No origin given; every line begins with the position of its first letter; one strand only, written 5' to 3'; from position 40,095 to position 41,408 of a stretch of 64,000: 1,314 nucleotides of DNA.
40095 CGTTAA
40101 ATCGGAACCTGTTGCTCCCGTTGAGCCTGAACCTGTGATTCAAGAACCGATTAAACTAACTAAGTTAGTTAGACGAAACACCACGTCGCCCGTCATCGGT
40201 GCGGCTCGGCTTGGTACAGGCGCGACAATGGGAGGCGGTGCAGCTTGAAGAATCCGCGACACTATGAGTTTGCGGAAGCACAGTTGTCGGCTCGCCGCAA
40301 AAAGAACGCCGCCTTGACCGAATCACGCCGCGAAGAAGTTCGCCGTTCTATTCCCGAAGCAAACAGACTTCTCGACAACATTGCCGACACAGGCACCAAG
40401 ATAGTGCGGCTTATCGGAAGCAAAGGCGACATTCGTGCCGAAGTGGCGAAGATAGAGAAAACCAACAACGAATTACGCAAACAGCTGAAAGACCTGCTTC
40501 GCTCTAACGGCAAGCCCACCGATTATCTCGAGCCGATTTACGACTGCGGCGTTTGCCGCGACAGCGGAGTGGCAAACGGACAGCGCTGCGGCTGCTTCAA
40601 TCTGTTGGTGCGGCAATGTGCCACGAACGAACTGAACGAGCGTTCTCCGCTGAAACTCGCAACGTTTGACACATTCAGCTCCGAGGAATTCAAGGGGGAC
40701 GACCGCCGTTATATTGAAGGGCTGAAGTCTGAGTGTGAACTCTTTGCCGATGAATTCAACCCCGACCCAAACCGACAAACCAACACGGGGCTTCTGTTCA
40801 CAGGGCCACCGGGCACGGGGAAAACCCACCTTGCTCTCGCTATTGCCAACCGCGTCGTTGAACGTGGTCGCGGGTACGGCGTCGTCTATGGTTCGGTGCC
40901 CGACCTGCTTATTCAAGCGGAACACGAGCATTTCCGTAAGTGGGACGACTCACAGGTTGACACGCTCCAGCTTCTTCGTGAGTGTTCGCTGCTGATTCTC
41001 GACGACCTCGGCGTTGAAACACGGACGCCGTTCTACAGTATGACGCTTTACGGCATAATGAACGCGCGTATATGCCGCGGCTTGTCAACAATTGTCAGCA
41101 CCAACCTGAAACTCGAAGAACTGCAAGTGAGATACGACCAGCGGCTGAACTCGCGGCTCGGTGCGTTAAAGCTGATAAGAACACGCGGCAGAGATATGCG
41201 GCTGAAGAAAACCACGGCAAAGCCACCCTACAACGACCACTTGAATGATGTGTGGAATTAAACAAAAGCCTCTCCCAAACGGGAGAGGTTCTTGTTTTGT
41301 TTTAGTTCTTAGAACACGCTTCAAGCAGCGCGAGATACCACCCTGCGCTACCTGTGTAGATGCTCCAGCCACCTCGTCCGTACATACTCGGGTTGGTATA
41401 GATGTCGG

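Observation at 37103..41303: Three-gene operon: two baseplate-wedge-like proteins translationally coupled to a DnaC/DnaI-type AAA+ loader, with no other tail or injection-system genes nearby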

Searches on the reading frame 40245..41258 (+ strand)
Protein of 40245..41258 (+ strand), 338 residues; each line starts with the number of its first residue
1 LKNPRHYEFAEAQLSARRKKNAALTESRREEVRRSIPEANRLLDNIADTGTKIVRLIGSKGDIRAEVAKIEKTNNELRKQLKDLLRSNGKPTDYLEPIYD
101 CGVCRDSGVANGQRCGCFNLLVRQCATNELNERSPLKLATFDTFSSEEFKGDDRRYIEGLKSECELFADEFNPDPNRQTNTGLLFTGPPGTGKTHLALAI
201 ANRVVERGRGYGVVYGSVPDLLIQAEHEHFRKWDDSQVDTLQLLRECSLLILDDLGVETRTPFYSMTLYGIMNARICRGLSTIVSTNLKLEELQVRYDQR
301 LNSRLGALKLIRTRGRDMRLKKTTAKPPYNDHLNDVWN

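Call 4: search_protein_families(library=pfam, proteins=[window:40245-41258:+], max_evalue=1)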
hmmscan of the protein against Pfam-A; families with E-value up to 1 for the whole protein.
window:40245-41258:+ (338 aa): 25 families
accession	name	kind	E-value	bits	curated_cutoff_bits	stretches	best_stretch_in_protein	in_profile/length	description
PF01695.23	IstB_IS21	-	7.2e-14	52.3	24.1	1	179-294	91-200/238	IstB-like ATP binding protein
PF00308.24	Bac_DnaA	-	6.9e-06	26.8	23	1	174-306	29-156/162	Bacterial DnaA ATPAse domain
PF13191.12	AAA_16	-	1.8e-05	25.7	32.6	1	165-236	10-85/167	AAA ATPase domain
PF00004.35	AAA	-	2.2e-05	25.3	21.2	1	183-231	1-47/131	ATPase family associated with various cellular activities (AAA)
PF13238.12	AAA_18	-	0.00096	20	29.4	1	184-262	2-87/128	AAA domain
PF20720.3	nSTAND3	-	0.0025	18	27.2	1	180-215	17-50/155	Novel STAND NTPase 3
PF13401.12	AAA_22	-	0.0026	18.5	27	1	179-217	4-33/130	AAA domain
PF13086.12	AAA_11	-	0.0042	17.3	27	1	183-205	20-42/257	AAA domain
PF02562.22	PhoH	-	0.0073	16.3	27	1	184-209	23-48/205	PhoH-like protein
PF01057.23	Parvo_NS1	-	0.008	15.6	20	1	183-206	116-139/271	Parvovirus non-structural protein NS1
PF04851.21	ResIII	-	0.0091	16.4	22.5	1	168-235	20-78/164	Type III restriction enzyme, res subunit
PF03266.21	NTPase_1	-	0.012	15.9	23.9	1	184-210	3-29/168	NTPase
PF06068.19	TIP49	-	0.012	15.2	23.8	1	181-204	51-74/347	TIP49 P-loop domain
PF13481.12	AAA_25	-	0.014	15.4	27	1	184-231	37-88/195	AAA domain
PF13521.12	AAA_28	-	0.016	15.9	27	1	184-203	3-22/164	AAA domain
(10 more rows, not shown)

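Call 5: search_protein_families(library=ncbifam, proteins=[window:40245-41258:+], max_evalue=1)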
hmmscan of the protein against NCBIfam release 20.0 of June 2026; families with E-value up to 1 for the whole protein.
window:40245-41258:+ (338 aa): 51 families (the best 25 are shown)
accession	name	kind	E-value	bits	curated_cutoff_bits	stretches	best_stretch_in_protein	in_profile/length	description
NF005304.0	PRK06835.1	equivalog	5.7e-65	219.6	215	1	12-325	11-326/330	ATP-binding protein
NF005992.0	PRK08116.1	subfamily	4.3e-35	121.1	189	1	163-326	99-259/269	hypothetical protein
NF038214.1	IS21_help_AAA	equivalog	2.1e-18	66.9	200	1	180-292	90-196/232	IS21-like element helper ATPase IstB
NF006505.0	PRK08939.1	equivalog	2.6e-15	56.5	228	1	167-302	146-274/306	primosomal protein DnaI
NF009043.0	PRK12377.1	subfamily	8.6e-15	55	389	1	114-305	42-222/248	ATP-binding protein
NF005931.1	PRK07952.1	equivalog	1.7e-12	47.4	357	1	165-302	89-219/246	replicative helicase loader DnaC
NF005378.0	PRK06921.1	subfamily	2.4e-11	43.3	207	1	73-305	9-240/266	hypothetical protein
TIGR00362.1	DnaA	equivalog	4.1e-10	39.3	343.9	1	174-306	132-259/437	chromosomal replication initiator protein DnaA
NF001154.0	PRK00149.3-3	equivalog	3.6e-09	36.1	410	1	182-305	152-273/462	chromosomal replication initiator protein DnaA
NF006038.0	PRK08181.1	subfamily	7.8e-08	31.9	317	1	181-289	108-210/271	transposase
NF006616.1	PRK09183.1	subfamily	5.8e-07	29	300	1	182-294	102-209/253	IS21-like element helper ATPase IstB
NF005098.0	PRK06526.1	subfamily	9.8e-06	25.2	296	1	181-287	110-210/266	transposase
TIGR03420.1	DnaA_homol_Hda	equivalog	2.7e-05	23.8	194.8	1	177-307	35-150/226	DnaA regulatory inactivator Hda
NF047748.1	PrtsmActNtasePan1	equivalog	6.6e-05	22.1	750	1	178-203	180-205/405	proteasome-activating nucleotidase Pan1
NF003069.1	PRK03992.1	subfamily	0.00037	19.8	500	1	180-203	165-188/379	proteasome-activating nucleotidase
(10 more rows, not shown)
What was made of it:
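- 40245..41261 (+): ORF3, 338 aa: DnaC/DnaI-type AAA+ replicative helicase loader (PRK06835 family). Its TTG start overlaps the ORF2 TGA (TTGA). NF005304 scores 219.6 bits against a 215-bit cutoff (call 5).
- On DnaC/DnaI-type helicase loader (NCBIfam NF005304, PRK06835): 219.6 against 215 bits, covering 12-325 of 338 aa (call 5).
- Checked: ORF3: it passes the NCBIfam PRK06835 cutoff (219.6 against 215 bits, call 5).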

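Call 6: search_protein_families(library=phrogs, proteins=[window:40245-41258:+], max_evalue=1)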
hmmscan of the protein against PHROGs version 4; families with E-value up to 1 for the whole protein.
window:40245-41258:+ (338 aa): 27 families (the best 25 are shown)
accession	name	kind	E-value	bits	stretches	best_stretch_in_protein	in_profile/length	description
phrog_50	-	DNA, RNA and nucleotide metabolism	4.7e-41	142.5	1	80-305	256-493/570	DnaC-like helicase loader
phrog_3277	-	DNA, RNA and nucleotide metabolism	1.2e-24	88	1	178-324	8-158/168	DnaC-like helicase loader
phrog_26922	-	DNA, RNA and nucleotide metabolism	2.4e-09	38.7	1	246-306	11-71/92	DnaC-like helicase loader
phrog_15321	-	unknown function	3.3e-07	31.4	1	242-322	3-91/93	-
phrog_27475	-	unknown function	2.1e-05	24.2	1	182-257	444-515/599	-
phrog_10401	-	other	7.9e-05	22.5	1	177-202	457-482/667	ATPase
phrog_3757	-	unknown function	0.00014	22.4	1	178-203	124-149/367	-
phrog_168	-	DNA, RNA and nucleotide metabolism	0.00034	21.4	1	183-217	45-76/314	clamp loader of DNA polymerase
phrog_7485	-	unknown function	0.0013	18.7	1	181-203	228-250/430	-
phrog_5846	-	DNA, RNA and nucleotide metabolism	0.0026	18.1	1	180-204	38-62/380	clamp loader of DNA polymerase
phrog_9172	-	unknown function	0.0028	17.6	1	177-200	104-126/509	-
phrog_4871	-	other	0.0032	17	1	180-205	496-521/764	ATP-dependent protease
phrog_2376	-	other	0.006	17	1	176-208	70-102/363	ATPase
phrog_30773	-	unknown function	0.0094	15.3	1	180-202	196-218/666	-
phrog_5484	-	DNA, RNA and nucleotide metabolism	0.012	16.2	1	183-207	31-55/239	DnaA-like replication initiation protein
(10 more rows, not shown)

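Call 14: find_related_loci(query=window:40245-41258:+, collection=genome_contigs, flank=8000)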
Query window:40245-41258:+ (338 aa) in genome_contigs; peptide patterns used: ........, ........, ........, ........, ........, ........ (x = any residue, [..] = any of these).
68 stretches matched a pattern, but none encodes a relative of the query by tblastn (E <= 1e-3).
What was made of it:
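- Tried and rejected: It found no relative (call 14).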

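Call 15: find_homologous_proteins(query=window:40245-41258:+)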
Query window:40245-41258:+ (338 aa): 259 proteins with E <= 0.001 among 3008 candidates; the best 120 are listed.
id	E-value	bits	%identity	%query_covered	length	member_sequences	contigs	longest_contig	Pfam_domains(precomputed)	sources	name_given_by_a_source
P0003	4.0e-226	767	100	100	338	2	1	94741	PF01695.24,PF00308.25,PF00004.36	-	-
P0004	1.4e-64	236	40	95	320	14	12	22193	PF01695.24,PF00308.25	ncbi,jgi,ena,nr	ncbi:MAG: DNA replication protein DnaC [Ruminococcus sp.]|nr:DNA replication protein DnaC [Ruminococ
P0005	1.9e-63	233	39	95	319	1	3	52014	PF01695.24,PF00308.25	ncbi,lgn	-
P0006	5.0e-60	221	38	94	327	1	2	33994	PF01695.24,PF00308.25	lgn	-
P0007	1.1e-59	220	37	93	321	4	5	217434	PF01695.24,PF00308.25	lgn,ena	-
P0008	1.0e-58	217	39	94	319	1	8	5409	PF01695.24,PF00308.25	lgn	-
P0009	1.1e-58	217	39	93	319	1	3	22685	PF01695.24,PF00308.25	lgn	-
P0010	1.5e-58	216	39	95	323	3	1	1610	PF01695.24,PF00308.25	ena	-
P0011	3.3e-58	215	37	94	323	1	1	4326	PF01695.24,PF00308.25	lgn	-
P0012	3.4e-58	215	38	93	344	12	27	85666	PF01695.24,PF00308.25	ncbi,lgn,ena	-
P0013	9.5e-58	214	40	93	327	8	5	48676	PF01695.24,PF00308.25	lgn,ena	-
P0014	9.8e-58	214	38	93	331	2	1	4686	PF01695.24,PF00308.25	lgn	-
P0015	1.6e-57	213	36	93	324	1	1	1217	PF01695.24,PF00308.25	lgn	-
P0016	6.3e-57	211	37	94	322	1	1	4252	PF01695.24,PF00308.25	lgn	-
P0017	6.5e-57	211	38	94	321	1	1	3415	PF01695.24,PF00308.25,PF20720.4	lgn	-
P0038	1.4e-52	197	38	93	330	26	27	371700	PF01695.24,PF00308.25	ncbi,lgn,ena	-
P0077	3.8e-39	153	33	94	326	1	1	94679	PF01695.24,PF13191.13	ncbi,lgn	-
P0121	2.8e-31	127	33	95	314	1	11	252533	PF01695.24,PF00308.25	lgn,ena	-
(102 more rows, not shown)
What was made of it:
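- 40245..41261 (+): It has 259 homologues, the best about 40% identical (call 15).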

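Call 17: find_encoding_contigs(protein=P0004, flank=7000, max_places=2)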
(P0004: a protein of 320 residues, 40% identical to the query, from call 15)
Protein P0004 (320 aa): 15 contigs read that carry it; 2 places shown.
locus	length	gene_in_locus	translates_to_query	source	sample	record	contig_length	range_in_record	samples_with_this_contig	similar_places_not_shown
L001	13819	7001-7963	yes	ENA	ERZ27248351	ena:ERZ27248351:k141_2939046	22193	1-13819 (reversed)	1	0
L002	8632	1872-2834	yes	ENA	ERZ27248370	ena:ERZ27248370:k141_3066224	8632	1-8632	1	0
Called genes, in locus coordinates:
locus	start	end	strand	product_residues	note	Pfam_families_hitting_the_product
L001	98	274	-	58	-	-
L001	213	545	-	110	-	-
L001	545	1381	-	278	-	PF23343:REP_ORF2-G2P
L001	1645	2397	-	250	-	-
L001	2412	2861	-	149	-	-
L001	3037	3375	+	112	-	PF12844:HTH_19, PF13560:HTH_31, PF01381:HTH_3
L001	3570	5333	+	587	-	PF00239:Resolvase, PF07508:Recombinase, PF13408:Zn_ribbon_recom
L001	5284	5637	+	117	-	PF04545:Sigma70_r4, PF01381:HTH_3 (weak)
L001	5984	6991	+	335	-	PF07261:DnaB_2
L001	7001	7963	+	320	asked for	PF01695:IstB_IS21, PF00308:Bac_DnaA (weak)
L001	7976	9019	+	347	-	PF00465:Fe-ADH, PF13685:Fe-ADH_2, PF01761:DHQ_synthase, PF24621:DHQS_C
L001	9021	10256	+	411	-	PF00275:EPSP_synthase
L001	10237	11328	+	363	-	PF01264:Chorismate_synt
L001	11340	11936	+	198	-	PF14277:DUF4364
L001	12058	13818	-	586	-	?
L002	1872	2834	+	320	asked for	PF01695:IstB_IS21, PF00308:Bac_DnaA (weak)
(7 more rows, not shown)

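Call 18: find_encoding_contigs(protein=P0007, flank=7000, max_places=2)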
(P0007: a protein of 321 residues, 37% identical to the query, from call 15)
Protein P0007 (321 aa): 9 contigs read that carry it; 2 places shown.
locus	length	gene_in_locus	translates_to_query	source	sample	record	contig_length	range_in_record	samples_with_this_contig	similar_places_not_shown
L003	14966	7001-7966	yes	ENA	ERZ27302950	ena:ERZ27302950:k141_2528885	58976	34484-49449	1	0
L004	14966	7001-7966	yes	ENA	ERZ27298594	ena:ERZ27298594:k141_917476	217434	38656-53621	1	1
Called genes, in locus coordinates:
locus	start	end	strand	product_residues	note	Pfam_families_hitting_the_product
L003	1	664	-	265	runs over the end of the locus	PF01456:Mucin (weak)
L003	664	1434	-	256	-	PF17667:Pkinase_fungal (weak), PF00069:Pkinase, PF07714:PK_Tyr_Ser-Thr, PF01636:APH (faint)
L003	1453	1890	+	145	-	-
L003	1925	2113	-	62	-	-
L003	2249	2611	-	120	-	-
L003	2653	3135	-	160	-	-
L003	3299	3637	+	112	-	PF12844:HTH_19 (weak), PF13560:HTH_31, PF01381:HTH_3, PF13443:HTH_26 (weak)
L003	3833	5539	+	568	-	PF00239:Resolvase, PF07508:Recombinase, PF13408:Zn_ribbon_recom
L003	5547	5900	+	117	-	PF04545:Sigma70_r4, PF01381:HTH_3 (weak)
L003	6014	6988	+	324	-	PF07261:DnaB_2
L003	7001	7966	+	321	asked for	PF01695:IstB_IS21, PF00308:Bac_DnaA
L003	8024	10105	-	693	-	PF00009:GTP_EFTU, PF01926:MMR_HSR1 (faint), PF03144:GTP_EFTU_D2, PF22042:EF-G_D2, PF14492:EFG_III, PF03764:EFG_IV, PF00679:EFG_C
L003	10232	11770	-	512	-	PF01554:MatE (faint)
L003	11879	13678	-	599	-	PF07881:Fucose_iso_N1, PF07882:Fucose_iso_N2, PF02952:Fucose_iso_C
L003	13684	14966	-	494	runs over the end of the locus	PF00370:FGGY_N, PF02782:FGGY_C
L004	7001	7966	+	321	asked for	PF01695:IstB_IS21, PF00308:Bac_DnaA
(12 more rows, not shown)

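Call 19: find_encoding_contigs(protein=P0038, flank=7000, max_places=2)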
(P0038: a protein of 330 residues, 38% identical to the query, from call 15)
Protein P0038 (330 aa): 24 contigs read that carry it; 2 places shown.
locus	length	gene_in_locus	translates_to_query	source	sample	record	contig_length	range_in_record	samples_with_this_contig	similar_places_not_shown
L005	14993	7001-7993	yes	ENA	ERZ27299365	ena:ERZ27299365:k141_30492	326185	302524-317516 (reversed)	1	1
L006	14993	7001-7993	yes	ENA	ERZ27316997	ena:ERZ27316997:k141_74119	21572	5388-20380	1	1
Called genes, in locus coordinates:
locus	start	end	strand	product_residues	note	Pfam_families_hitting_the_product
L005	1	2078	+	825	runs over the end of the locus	PF02861:Clp_N, PF02861:Clp_N, PF00004:AAA, PF17871:AAA_lid_9, PF02151:UVR, PF00004:AAA, PF07724:AAA_2, PF07728:AAA_5, +6 more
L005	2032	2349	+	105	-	-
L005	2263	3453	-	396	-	PF05636:HIGH_NTase1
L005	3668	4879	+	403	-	PF00871:Acetate_kinase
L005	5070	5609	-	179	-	PF02870:Methyltransf_1N, PF01035:DNA_binding_1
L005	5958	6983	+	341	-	PF07261:DnaB_2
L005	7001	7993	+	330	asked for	PF00308:Bac_DnaA, PF01695:IstB_IS21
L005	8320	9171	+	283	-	PF02811:PHP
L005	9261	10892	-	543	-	PF00128:Alpha-amylase, PF16657:Malt_amylase_C (faint), PF22026:Alpha-amylase_C_2 (faint), PF07866:DUF1653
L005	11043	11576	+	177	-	PF00719:Pyrophosphatase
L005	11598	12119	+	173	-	-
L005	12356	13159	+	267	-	PF08543:Phos_pyr_kin, PF00294:PfkB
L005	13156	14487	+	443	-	PF01964:ThiC_Rad_SAM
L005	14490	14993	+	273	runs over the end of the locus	PF02110:HK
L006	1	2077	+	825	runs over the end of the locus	PF02861:Clp_N, PF02861:Clp_N, PF00004:AAA, PF17871:AAA_lid_9, PF02151:UVR, PF00004:AAA, PF07724:AAA_2, PF07728:AAA_5, +7 more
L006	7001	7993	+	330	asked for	PF00308:Bac_DnaA, PF01695:IstB_IS21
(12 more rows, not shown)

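Call 59: search_protein_families(library=padloc, proteins=[window:40245-41258:+], max_evalue=0.01)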
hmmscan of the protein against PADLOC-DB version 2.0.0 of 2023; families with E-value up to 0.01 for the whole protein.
window:40245-41258:+ (338 aa): 8 families
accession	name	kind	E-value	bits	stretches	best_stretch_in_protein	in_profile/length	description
PDLC04140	mad8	-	8.2e-07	26.8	1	178-215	25-62/314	mads_8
PDLC02196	IetA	-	0.00012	19.7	1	178-203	120-145/374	-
PDLC04232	IetA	-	0.00015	19.3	1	182-204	118-140/330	-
PDLC02195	IetA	-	0.00029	18.3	1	180-204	137-161/395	-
PDLC00915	TRIP13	-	0.00037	18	1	184-207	67-90/302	TRIP13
PDLC02164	Avs2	-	0.00071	15.4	1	148-208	311-372/1504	-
PDLC02630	DrmD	-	0.003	15.1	1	184-279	105-196/260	DrmD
PDLC03920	MkoA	-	0.0054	13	1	183-207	634-658/1112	-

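Call 84: find_encoding_contigs(protein=P0121, flank=4000, max_places=2)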
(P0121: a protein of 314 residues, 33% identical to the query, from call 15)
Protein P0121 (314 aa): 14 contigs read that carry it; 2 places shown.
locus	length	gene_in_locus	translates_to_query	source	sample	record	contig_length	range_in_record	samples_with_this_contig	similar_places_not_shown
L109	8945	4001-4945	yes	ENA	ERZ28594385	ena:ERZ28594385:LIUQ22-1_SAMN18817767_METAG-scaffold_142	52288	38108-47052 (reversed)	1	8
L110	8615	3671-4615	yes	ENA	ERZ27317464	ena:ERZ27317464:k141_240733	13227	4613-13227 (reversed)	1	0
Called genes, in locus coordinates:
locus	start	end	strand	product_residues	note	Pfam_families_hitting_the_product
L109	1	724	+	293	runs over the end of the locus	PF00483:NTP_transferase, PF12804:NTP_transf_3 (faint)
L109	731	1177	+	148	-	PF00583:Acetyltransf_1, PF13673:Acetyltransf_10, PF08445:FR47, PF13508:Acetyltransf_7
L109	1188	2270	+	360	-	PF00814:TsaD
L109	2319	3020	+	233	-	PF06971:Put_DNA-bind_N, PF02629:CoA_binding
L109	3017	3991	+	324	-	PF07261:DnaB_2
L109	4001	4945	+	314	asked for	PF01695:IstB_IS21, PF00308:Bac_DnaA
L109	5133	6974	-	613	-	-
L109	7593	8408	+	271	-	PF02811:PHP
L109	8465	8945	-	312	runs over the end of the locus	PF00892:EamA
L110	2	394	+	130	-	?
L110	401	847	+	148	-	PF00583:Acetyltransf_1, PF13673:Acetyltransf_10, PF08445:FR47, PF13508:Acetyltransf_7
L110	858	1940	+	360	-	PF00814:TsaD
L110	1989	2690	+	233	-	PF06971:Put_DNA-bind_N, PF02629:CoA_binding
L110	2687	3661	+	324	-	PF07261:DnaB_2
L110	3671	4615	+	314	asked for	PF01695:IstB_IS21, PF00308:Bac_DnaA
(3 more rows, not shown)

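Call 85: find_encoding_contigs(protein=P0077, flank=4000, max_places=2)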
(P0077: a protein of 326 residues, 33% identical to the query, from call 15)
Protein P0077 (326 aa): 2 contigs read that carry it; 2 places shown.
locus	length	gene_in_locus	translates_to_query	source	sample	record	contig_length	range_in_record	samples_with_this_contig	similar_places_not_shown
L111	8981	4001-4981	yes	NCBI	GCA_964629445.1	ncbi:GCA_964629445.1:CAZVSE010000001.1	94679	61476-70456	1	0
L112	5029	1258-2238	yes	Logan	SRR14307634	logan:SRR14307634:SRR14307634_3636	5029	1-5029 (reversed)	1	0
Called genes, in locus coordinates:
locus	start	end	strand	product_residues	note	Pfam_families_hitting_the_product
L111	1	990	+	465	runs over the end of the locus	-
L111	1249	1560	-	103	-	PF12844:HTH_19, PF13443:HTH_26 (weak)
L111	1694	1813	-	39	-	-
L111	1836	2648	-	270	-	PF09515:Thia_YuaJ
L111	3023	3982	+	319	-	PF07261:DnaB_2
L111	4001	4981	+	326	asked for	PF13191:AAA_16 (faint), PF01695:IstB_IS21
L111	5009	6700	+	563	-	PF00069:Pkinase, PF07714:PK_Tyr_Ser-Thr, PF03793:PASTA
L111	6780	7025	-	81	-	-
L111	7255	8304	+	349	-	PF01628:HrcA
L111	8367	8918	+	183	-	PF01025:GrpE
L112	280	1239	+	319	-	PF07261:DnaB_2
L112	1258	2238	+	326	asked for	PF13191:AAA_16 (faint), PF01695:IstB_IS21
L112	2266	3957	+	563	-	PF00069:Pkinase, PF07714:PK_Tyr_Ser-Thr, PF03793:PASTA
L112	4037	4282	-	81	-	-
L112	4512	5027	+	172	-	?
